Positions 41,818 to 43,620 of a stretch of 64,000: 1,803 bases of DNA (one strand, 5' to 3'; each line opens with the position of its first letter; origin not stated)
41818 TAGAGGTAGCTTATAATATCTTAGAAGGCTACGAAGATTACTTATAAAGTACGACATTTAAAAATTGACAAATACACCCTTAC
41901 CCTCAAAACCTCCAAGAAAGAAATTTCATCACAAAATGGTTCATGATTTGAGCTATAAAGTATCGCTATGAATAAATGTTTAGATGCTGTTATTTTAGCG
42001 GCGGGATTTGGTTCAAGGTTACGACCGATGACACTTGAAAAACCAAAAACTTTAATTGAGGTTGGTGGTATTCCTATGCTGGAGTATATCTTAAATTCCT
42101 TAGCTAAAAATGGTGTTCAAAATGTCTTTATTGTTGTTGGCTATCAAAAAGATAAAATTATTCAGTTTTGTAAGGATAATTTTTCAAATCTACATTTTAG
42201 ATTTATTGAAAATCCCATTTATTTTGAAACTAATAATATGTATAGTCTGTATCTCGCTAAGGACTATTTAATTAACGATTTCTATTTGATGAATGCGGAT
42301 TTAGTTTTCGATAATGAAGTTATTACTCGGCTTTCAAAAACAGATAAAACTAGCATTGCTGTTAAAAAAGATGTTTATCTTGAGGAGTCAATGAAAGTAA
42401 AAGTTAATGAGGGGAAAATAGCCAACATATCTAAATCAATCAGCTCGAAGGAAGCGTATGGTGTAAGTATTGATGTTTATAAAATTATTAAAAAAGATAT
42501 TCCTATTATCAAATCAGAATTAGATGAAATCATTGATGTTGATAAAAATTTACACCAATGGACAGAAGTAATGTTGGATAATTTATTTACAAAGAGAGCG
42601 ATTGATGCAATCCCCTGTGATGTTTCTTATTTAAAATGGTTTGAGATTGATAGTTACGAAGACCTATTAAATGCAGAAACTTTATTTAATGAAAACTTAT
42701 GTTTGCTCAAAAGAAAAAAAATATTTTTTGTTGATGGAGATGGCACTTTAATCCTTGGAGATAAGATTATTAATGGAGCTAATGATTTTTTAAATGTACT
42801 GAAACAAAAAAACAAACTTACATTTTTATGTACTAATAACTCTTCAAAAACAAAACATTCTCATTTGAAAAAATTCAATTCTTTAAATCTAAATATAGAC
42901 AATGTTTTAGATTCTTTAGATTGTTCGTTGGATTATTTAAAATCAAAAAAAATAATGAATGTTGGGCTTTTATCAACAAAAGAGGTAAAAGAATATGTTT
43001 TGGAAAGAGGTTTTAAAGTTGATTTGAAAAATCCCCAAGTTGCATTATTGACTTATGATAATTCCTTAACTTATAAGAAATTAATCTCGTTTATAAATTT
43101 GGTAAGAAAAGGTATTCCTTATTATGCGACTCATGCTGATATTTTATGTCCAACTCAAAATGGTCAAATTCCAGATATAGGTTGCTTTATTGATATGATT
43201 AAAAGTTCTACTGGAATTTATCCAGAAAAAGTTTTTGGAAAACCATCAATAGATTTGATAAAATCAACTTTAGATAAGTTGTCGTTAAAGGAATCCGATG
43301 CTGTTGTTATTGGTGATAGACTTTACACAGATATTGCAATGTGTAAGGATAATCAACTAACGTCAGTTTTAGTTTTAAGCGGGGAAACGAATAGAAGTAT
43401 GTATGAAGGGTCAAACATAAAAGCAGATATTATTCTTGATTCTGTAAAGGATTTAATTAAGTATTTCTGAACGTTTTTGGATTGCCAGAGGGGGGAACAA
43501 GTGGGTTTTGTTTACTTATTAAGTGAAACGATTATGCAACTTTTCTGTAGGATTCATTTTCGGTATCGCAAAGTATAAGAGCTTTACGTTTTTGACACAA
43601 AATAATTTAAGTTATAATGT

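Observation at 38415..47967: AT-rich glycan phospho-alcohol modification island inserted between thiD and thiE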

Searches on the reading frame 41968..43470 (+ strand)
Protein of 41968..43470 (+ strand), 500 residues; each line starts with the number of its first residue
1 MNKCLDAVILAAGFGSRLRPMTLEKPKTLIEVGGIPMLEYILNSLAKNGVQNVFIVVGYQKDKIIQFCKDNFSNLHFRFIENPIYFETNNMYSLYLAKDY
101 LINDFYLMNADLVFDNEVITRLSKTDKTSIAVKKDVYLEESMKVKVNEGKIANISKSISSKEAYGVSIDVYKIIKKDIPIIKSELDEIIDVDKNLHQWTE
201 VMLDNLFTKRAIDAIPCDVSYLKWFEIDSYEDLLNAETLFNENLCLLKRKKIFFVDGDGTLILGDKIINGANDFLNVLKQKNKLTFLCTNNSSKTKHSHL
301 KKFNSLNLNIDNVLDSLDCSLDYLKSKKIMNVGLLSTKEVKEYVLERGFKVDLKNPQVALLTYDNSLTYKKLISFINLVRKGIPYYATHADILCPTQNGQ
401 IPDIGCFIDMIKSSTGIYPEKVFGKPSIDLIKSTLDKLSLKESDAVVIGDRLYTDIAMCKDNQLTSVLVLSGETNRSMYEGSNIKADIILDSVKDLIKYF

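Call 4: search_protein_families(library=pfam, proteins=[window:41968-43470:+], max_evalue=0.01)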
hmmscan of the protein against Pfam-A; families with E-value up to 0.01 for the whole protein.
window:41968-43470:+ (500 aa): 7 families
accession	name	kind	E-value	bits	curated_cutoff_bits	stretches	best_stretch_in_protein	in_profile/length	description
PF13344.12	Hydrolase_6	-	8.9e-17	61.4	27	1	253-350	1-101/101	Haloacid dehalogenase-like hydrolase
PF13242.12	Hydrolase_like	-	8.4e-15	54.9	22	1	422-496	1-75/75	HAD-hyrolase-like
PF12804.13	NTP_transf_3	-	1e-12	49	27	1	7-125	1-110/160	MobA-like NTP transferase domain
PF00483.29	NTP_transferase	-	7.2e-12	45.8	21.2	1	7-118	2-117/245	Nucleotidyl transferase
PF00702.32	Hydrolase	-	9.4e-10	39.6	26.4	1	339-460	70-188/191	haloacid dehalogenase-like hydrolase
PF13419.12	HAD_2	-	2.7e-06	28.1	23.8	1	424-468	134-177/178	Haloacid dehalogenase-like hydrolase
PF01128.25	IspD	-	0.00025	21.3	27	1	7-65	3-60/221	2-C-methyl-D-erythritol 4-phosphate cytidylyltransferase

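Call 5: search_protein_families(library=ncbifam, proteins=[window:41968-43470:+], max_evalue=0.01)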
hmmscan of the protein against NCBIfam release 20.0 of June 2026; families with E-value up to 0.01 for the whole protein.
window:41968-43470:+ (500 aa): 56 families (the best 25 are shown)
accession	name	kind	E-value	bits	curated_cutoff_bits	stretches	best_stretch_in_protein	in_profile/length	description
TIGR01460.1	HAD-SF-IIA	subfamily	1.4e-31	110.2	100.15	1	253-472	1-246/246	HAD-IIA family hydrolase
TIGR01457.1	HAD-SF-IIA-hyp2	hypoth_equivalog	6e-31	107.8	247.65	1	252-494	3-247/249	TIGR01457 family HAD-type hydrolase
TIGR01452.1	PGP_euk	subfamily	2.4e-29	102.7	201.95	1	252-474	4-251/279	phosphoglycolate/pyridoxal phosphate family phosphatase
NF053752.1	TK1734_fam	exception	2.5e-27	95.8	475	1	255-499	5-258/260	2-phosphoglycolate phosphatase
TIGR03992.1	Arch_glmU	subfamily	7.5e-26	90.9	292.1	1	6-239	2-226/393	bifunctional sugar-1-phosphate nucleotidylyltransferase/acetyltransferase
NF041313.1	UDPGP_AglF_Halo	equivalog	2.7e-25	89.2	400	1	6-146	2-143/234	UTP--glucose-1-phosphate uridylyltransferase AglF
NF041135.1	IPPtranDIPPsyn_Thcocales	equivalog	4.9e-24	85.1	580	1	6-239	2-216/419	bifunctional L-myo-inositol-1-phosphate cytidylyltransferase/CDP-L-myo-inositol myo-inositolphosphotransferase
NF007762.0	PRK10444.1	equivalog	4.7e-19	68.9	368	1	253-495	6-246/250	HAD-IIA family hydrolase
TIGR01208.1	rmlA_long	equivalog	2.8e-16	59.4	320.25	1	7-122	2-118/353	glucose-1-phosphate thymidylyltransferase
TIGR01458.1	HAD-SF-IIA-hyp3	hypoth_equivalog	6.2e-16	58.5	175.95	1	264-498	15-252/257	TIGR01458 family HAD-type hydrolase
NF045761.1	NAMPUrTaseMurU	equivalog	1.2e-14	54.7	250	1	6-127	2-123/226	N-acetylmuramate alpha-1-phosphate uridylyltransferase MurU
NF049965.1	GlMnHpPGnyltfHddC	equivalog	1.2e-14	54.5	300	1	6-178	2-171/221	D-glycero-D-manno-heptose 1-phosphate guanosyltransferase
TIGR02623.1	G1P_cyt_trans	equivalog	6.2e-11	42.2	300.25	1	6-90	2-82/255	glucose-1-phosphate cytidylyltransferase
NF045697.1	MurNAcPUrMurU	equivalog_domain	1.4e-10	41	370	1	8-69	1-62/229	N-acetylmuramate alpha-1-phosphate uridylyltransferase MurU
NF045665.1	NTPtran_DVU1551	equivalog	4.6e-10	39.1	315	1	6-93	2-78/359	DVU_1551 family NTP transferase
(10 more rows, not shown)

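Call 7: find_encoding_contigs(protein=window:41968-43470:+, flank=10000, max_places=6)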
Protein window:41968-43470:+ (500 aa): 5 contigs read that carry it; 5 places shown.
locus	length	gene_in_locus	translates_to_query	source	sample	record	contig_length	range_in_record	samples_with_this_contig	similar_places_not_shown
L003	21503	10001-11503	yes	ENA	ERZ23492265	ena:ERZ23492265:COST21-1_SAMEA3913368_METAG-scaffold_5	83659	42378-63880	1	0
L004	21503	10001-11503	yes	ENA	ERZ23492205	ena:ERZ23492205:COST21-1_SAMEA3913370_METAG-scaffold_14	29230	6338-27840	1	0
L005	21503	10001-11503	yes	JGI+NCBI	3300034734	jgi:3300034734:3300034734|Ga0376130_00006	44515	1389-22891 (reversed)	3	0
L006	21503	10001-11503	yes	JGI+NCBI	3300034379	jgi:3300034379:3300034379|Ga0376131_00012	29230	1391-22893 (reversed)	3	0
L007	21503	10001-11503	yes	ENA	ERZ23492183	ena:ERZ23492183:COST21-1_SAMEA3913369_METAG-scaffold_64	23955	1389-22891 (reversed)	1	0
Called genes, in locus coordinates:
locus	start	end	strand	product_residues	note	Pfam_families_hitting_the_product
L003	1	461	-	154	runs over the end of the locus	PF02391:MoaE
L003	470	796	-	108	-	PF02597:ThiS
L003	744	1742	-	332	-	PF04055:Radical_SAM, PF13353:Fer4_12 (weak), PF06463:Mob_synth_C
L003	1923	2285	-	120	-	-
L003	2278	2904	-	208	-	PF00085:Thioredoxin (faint), PF01323:DSBA, PF13462:Thioredoxin_4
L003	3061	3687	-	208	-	PF00085:Thioredoxin (faint), PF01323:DSBA, PF13462:Thioredoxin_4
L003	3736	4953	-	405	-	PF01578:Cytochrom_C_asm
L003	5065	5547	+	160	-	PF00578:AhpC-TSA, PF08534:Redoxin, PF13098:Thioredoxin_2 (weak), PF13905:Thioredoxin_8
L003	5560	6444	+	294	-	PF08543:Phos_pyr_kin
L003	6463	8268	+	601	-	PF13243:SQHop_cyclase_C (faint), PF08242:Methyltransf_12 (faint), PF13847:Methyltransf_31 (faint), PF13489:Methyltransf_23, PF08241:Methyltransf_11, PF13649:Methyltransf_25 (faint)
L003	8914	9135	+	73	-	-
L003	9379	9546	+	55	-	-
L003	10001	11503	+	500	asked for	PF00483:NTP_transferase, PF12804:NTP_transf_3, PF13419:HAD_2 (faint), PF00702:Hydrolase (faint), PF13344:Hydrolase_6, PF13242:Hydrolase_like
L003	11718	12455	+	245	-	PF01066:CDP-OH_P_transf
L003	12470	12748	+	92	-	-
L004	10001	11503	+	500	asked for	PF00483:NTP_transferase, PF12804:NTP_transf_3, PF13419:HAD_2 (faint), PF00702:Hydrolase (faint), PF13344:Hydrolase_6, PF13242:Hydrolase_like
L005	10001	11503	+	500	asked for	PF00483:NTP_transferase, PF12804:NTP_transf_3, PF13419:HAD_2 (faint), PF00702:Hydrolase (faint), PF13344:Hydrolase_6, PF13242:Hydrolase_like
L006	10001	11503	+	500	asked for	PF00483:NTP_transferase, PF12804:NTP_transf_3, PF13419:HAD_2 (faint), PF00702:Hydrolase (faint), PF13344:Hydrolase_6, PF13242:Hydrolase_like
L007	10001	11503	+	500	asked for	PF00483:NTP_transferase, PF12804:NTP_transf_3, PF13419:HAD_2 (faint), PF00702:Hydrolase (faint), PF13344:Hydrolase_6, PF13242:Hydrolase_like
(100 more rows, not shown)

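Call 11: find_homologous_proteins(query=window:41968-43470:+, max_evalue=0.00001)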
Query window:41968-43470:+ (500 aa): 550 proteins with E <= 0.00001 among 8000 candidates; the best 120 are listed.
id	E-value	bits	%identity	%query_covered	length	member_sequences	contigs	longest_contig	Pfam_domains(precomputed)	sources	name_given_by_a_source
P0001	0.0e+0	1091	100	100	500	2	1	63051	PF00483.30,PF13419.13,PF13344.13,PF00702.33,PF13242.13,PF12804.14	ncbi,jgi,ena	jgi:HAD superfamily hydrolase (TIGR01450 family)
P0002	1.3e-163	564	54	99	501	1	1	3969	PF00483.30,PF13419.13,PF13344.13,PF00702.33,PF01128.26,PF13242.13,PF12804.14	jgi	jgi:HAD superfamily hydrolase (TIGR01450 family)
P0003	4.0e-162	559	53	99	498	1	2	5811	PF00483.30,PF13344.13,PF00702.33,PF13242.13,PF12804.14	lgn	-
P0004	4.2e-161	555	54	99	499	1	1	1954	PF00483.30,PF13419.13,PF13344.13,PF00702.33,PF13242.13,PF12804.14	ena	-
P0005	2.3e-159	550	53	99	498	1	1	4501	PF00483.30,PF13419.13,PF13344.13,PF00702.33,PF13242.13,PF12804.14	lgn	-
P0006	6.8e-158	545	53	99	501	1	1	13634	PF00483.30,PF13419.13,PF13344.13,PF00702.33,PF13242.13,PF12804.14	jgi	jgi:HAD superfamily hydrolase (TIGR01450 family)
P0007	1.1e-157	544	52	99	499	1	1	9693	PF00483.30,PF13344.13,PF00702.33,PF13242.13,PF12804.14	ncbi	-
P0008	1.4e-157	544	52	99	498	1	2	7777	PF00483.30,PF13344.13,PF13242.13,PF12804.14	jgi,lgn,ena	jgi:HAD superfamily hydrolase (TIGR01450 family)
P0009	1.0e-156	541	52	99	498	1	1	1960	PF00483.30,PF13419.13,PF13344.13,PF00702.33,PF13242.13,PF12804.14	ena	-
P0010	1.6e-156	540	51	99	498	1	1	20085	PF00483.30,PF13419.13,PF13344.13,PF00702.33,PF13242.13,PF12804.14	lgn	-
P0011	1.9e-156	540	52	99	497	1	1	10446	PF00483.30,PF13419.13,PF13344.13,PF00702.33,PF13242.13,PF12804.14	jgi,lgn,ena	-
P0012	2.2e-156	540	52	98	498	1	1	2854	PF00483.30,PF13419.13,PF13344.13,PF00702.33,PF13242.13,PF12804.14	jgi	jgi:HAD superfamily hydrolase (TIGR01450 family)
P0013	4.4e-156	539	51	99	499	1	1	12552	PF00483.30,PF13419.13,PF13344.13,PF00702.33,PF13242.13,PF12804.14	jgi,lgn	-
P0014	3.4e-155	536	52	99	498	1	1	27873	PF00483.30,PF13344.13,PF13242.13,PF12804.14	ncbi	-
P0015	1.7e-154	534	50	99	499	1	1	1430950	PF00483.30,PF13419.13,PF13344.13,PF00702.33,PF13242.13,PF12804.14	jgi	jgi:HAD superfamily hydrolase (TIGR01450 family)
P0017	1.5e-153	530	51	98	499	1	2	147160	PF00483.30,PF13419.13,PF13344.13,PF00702.33,PF13242.13,PF12804.14,PF02348.26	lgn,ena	-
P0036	2.7e-147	510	48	99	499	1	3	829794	PF00483.30,PF13419.13,PF13344.13,PF00702.33,PF13242.13,PF12804.14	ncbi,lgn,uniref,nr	ncbi:HAD-IIA family hydrolase [Bacillus cytotoxicus]|uniref:HAD-IIA family hydrolase n=1 Tax=unclass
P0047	3.0e-144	500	49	99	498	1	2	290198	PF00483.30,PF13419.13,PF13344.13,PF00702.33,PF13242.13,PF12804.14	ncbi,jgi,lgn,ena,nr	ncbi:MAG: HAD-IIA family hydrolase [Clostridium lundense]|nr:HAD-IIA family hydrolase [Clostridium l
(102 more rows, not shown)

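Call 13: find_encoding_contigs(protein=P0036, flank=10000, max_places=2)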
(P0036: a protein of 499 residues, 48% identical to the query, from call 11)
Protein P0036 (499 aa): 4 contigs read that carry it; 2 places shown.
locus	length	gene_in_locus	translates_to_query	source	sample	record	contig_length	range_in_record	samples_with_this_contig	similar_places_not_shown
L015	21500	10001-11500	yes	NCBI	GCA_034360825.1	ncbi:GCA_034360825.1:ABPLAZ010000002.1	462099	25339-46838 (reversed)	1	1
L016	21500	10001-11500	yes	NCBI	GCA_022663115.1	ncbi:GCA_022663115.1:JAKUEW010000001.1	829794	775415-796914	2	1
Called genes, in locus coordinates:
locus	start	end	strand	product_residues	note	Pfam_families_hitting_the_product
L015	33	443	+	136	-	-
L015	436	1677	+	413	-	PF02120:Flg_hook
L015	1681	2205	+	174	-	PF03963:FlgD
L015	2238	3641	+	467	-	PF00460:Flg_bb_rod, PF22692:LlgE_F_G_D1, PF06429:Flg_bbr_C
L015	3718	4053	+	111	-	PF13107:DUF3964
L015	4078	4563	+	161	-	-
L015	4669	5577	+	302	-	PF01584:CheW, PF00072:Response_reg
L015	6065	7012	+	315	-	PF12181:MogR_DNAbind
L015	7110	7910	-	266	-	PF00669:Flagellin_N, PF00700:Flagellin_C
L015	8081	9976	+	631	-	PF00535:Glycos_transf_2, PF07719:TPR_2 (faint), PF12895:ANAPC3 (faint), PF13424:TPR_12 (faint), PF00515:TPR_1 (faint), PF13181:TPR_8 (faint), PF13414:TPR_11 (faint), PF13428:TPR_14 (faint), +1 more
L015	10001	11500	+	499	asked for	PF00483:NTP_transferase, PF12804:NTP_transf_3, PF13419:HAD_2 (faint), PF00702:Hydrolase, PF13344:Hydrolase_6, PF13242:Hydrolase_like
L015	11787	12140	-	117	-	-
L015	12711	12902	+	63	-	-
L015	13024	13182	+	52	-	PF05717:TnpB_IS66 (weak)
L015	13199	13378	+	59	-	PF01695:IstB_IS21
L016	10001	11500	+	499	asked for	PF00483:NTP_transferase, PF12804:NTP_transf_3, PF13419:HAD_2 (faint), PF00702:Hydrolase, PF13344:Hydrolase_6, PF13242:Hydrolase_like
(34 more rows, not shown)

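Call 14: find_encoding_contigs(protein=P0015, flank=10000, max_places=2)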
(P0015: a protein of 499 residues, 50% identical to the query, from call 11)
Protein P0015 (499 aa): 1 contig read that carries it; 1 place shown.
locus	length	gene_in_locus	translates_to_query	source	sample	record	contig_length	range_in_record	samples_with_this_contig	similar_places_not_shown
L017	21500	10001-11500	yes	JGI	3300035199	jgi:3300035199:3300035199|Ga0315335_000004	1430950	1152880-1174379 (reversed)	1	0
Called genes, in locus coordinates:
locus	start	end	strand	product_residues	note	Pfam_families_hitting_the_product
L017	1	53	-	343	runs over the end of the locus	PF00106:adh_short (faint), PF01073:3Beta_HSD, PF01370:Epimerase, PF02719:Polysacc_synt_2, PF04321:RmlD_sub_bind, PF07993:NAD_binding_4, PF16363:GDP_Man_Dehyd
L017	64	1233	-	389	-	PF13439:Glyco_transf_4, PF13477:Glyco_trans_4_2, PF13579:Glyco_trans_4_4 (weak), PF20706:GT4-conflict, PF00534:Glycos_transf_1, PF13692:Glyco_trans_1_4, PF13524:Glyco_trans_1_2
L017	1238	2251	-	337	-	PF04339:FemAB_like (weak), PF13480:Acetyltransf_6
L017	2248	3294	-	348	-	PF01041:DegT_DnrJ_EryC1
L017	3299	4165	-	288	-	PF01522:Polysacc_deac_1, PF10096:DUF2334 (weak)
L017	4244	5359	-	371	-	PF13439:Glyco_transf_4, PF13579:Glyco_trans_4_4, PF20706:GT4-conflict, PF00534:Glycos_transf_1, PF13692:Glyco_trans_1_4, PF13524:Glyco_trans_1_2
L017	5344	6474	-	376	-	PF13439:Glyco_transf_4, PF13579:Glyco_trans_4_4, PF20706:GT4-conflict, PF00534:Glycos_transf_1, PF13692:Glyco_trans_1_4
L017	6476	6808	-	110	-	PF10066:DUF2304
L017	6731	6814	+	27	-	-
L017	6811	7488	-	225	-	PF00535:Glycos_transf_2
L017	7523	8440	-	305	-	PF01073:3Beta_HSD, PF01370:Epimerase, PF02719:Polysacc_synt_2, PF04321:RmlD_sub_bind, PF05368:NmrA, PF07993:NAD_binding_4, PF13460:NAD_binding_10, PF16363:GDP_Man_Dehyd, +1 more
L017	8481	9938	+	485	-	PF01943:Polysacc_synt, PF13440:Polysacc_synt_3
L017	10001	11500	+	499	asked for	PF00483:NTP_transferase, PF12804:NTP_transf_3, PF00702:Hydrolase, PF13344:Hydrolase_6, PF13419:HAD_2 (faint), PF13242:Hydrolase_like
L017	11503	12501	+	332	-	PF01210:NAD_Gly3P_dh_N, PF02558:ApbA (weak), PF03446:NAD_binding_2, PF03807:F420_oxidored, PF07479:NAD_Gly3P_dh_C, PF20618:GPD_NAD_C_bact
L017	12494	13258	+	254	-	PF01066:CDP-OH_P_transf (weak)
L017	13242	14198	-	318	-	PF01073:3Beta_HSD, PF01370:Epimerase, PF02719:Polysacc_synt_2, PF04321:RmlD_sub_bind, PF05368:NmrA, PF08659:KR (weak), PF13460:NAD_binding_10, PF16363:GDP_Man_Dehyd, +1 more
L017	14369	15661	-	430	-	PF00881:Nitroreductase, PF14512:TM1586_NiRdase (weak), PF13489:Methyltransf_23 (weak)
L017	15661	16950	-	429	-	PF06917:Pectate_lyase_2 (faint), PF03663:Glyco_hydro_76 (faint), PF07470:Glyco_hydro_88 (faint), PF07944:Beta-AFase-like_GH127_cat (faint), PF01532:Glyco_hydro_47 (faint), PF06662:C5-epim_C (faint)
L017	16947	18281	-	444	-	PF03721:UDPG_MGDP_dh_N, PF00984:UDPG_MGDP_dh, PF03720:UDPG_MGDP_dh_C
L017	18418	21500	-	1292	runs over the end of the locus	-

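Call 16: find_encoding_contigs(protein=P0047, flank=10000, max_places=1)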
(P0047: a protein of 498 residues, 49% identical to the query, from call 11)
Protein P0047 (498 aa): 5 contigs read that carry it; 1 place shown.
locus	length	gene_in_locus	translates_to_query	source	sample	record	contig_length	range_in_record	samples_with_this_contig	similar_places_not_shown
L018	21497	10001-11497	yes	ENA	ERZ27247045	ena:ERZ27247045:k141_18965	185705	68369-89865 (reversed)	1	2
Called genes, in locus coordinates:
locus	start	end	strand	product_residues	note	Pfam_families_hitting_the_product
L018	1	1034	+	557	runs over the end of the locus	PF02465:FliD_N, PF07195:FliD_C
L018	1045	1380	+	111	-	PF05400:FliT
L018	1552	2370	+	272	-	PF00669:Flagellin_N, PF00700:Flagellin_C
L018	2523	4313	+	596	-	PF01973:MptE-like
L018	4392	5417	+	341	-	PF00106:adh_short, PF01073:3Beta_HSD, PF01370:Epimerase, PF02719:Polysacc_synt_2, PF04321:RmlD_sub_bind, PF05368:NmrA, PF07993:NAD_binding_4, PF16363:GDP_Man_Dehyd, +2 more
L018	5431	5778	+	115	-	PF26154:DUF8042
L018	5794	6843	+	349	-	PF21360:PylC-like_N, PF13535:ATP-grasp_4 (faint), PF02655:ATP-grasp_3, PF07478:Dala_Dala_lig_C (weak), PF15632:ATPgrasp_Ter (weak)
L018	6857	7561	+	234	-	PF00702:Hydrolase, PF13419:HAD_2, PF13242:Hydrolase_like (weak)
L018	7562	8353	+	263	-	PF02348:CTP_transf_3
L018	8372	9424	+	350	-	PF03102:NeuB, PF08666:SAF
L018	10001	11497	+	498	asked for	PF00483:NTP_transferase, PF12804:NTP_transf_3 (weak), PF13419:HAD_2 (faint), PF00702:Hydrolase (weak), PF13344:Hydrolase_6, PF13242:Hydrolase_like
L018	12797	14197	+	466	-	PF22674:C2185-like_N, PF04464:Glyphos_transf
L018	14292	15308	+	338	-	PF05704:Caps_synth, PF12919:TcdA_TcdB (faint), PF04488:Gly_transf_sug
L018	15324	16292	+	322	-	PF00535:Glycos_transf_2, PF10111:Glyco_tranf_2_2, PF13506:Glyco_transf_21 (faint), PF13641:Glyco_tranf_2_3, PF22674:C2185-like_N (weak)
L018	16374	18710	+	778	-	PF00702:Hydrolase, PF13419:HAD_2, PF22674:C2185-like_N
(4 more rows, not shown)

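Call 20: search_solved_structures(query=window:41968-43470:+, max_evalue=0.001, show_alignments=0)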
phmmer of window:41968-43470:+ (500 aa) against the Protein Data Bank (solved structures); distinct sequences matched with E-value up to 0.001: 62 (the best 60 are shown).
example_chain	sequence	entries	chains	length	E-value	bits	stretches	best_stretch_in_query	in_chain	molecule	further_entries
1vjr_A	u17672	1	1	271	1.7e-42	149.4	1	244-498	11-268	4-nitrophenylphosphatase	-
1pw5_A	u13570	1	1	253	1.4e-41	146.4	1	247-491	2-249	nagD protein, putative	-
1wvi_A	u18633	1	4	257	2.3e-28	102.8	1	251-494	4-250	putative phosphatases involved in N-acetyl-glucosamine catabolism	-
3epr_A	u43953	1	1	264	8.1e-23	84.5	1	251-478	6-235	Hydrolase, haloacid dehalogenase-like family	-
1yv9_A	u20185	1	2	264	1.1e-22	84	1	253-480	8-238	hydrolase, haloacid dehalogenase family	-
1ys9_A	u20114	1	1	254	2e-22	83.2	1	252-493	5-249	Protein SPy1043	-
1ydf_A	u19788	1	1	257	5.3e-22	81.8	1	251-485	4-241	hydrolase, haloacid dehalogenase-like family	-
3pdw_A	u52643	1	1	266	7.7e-22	81.3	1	247-499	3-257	Uncharacterized hydrolase yutF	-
4jdp_A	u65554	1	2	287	1.2e-21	80.7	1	237-498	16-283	p-nitrophenyl phosphatase (Pho2)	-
3qgm_A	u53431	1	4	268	2.8e-21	79.4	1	246-498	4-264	p-nitrophenyl phosphatase (Pho2)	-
1zjj_A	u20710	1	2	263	2e-18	70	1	254-499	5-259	hypothetical protein PH1952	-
1jyk_A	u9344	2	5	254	2.5e-18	69.7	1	6-239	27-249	CTP:phosphocholine Cytidylyltransferase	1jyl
4ift_A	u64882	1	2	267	2.8e-18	69.5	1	250-475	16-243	Thermostable NPPase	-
4ig4_A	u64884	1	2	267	7e-18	68.2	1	250-475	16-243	Thermostable NPPase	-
4kn8_A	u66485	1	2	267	7.4e-18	68.1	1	250-475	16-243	Thermostable NPPase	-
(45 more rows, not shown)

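Call 36: find_encoding_contigs(protein=P0014, flank=10000, max_places=1)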
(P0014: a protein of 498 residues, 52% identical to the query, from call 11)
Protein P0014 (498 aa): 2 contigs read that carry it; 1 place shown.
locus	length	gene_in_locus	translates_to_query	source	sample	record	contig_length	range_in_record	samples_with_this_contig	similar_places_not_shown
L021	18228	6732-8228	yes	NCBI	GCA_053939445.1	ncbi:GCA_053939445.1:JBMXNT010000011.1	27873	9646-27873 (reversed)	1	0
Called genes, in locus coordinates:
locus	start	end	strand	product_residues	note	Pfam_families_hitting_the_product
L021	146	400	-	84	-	-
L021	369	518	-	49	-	-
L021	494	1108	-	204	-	-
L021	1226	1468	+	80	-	-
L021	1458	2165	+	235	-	-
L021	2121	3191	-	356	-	PF13439:Glyco_transf_4, PF00534:Glycos_transf_1, PF13692:Glyco_trans_1_4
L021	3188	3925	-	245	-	PF00535:Glycos_transf_2, PF13641:Glyco_tranf_2_3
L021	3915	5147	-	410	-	PF01943:Polysacc_synt, PF13440:Polysacc_synt_3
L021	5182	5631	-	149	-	PF27746:Small_heat_shock_put (weak), PF00011:HSP20, PF17886:ArsA_HSP20 (weak)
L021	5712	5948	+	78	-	PF00072:Response_reg (weak)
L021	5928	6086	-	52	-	-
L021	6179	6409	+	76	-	-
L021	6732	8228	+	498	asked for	PF00483:NTP_transferase, PF12804:NTP_transf_3, PF13344:Hydrolase_6, PF13242:Hydrolase_like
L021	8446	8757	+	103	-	-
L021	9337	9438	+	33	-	-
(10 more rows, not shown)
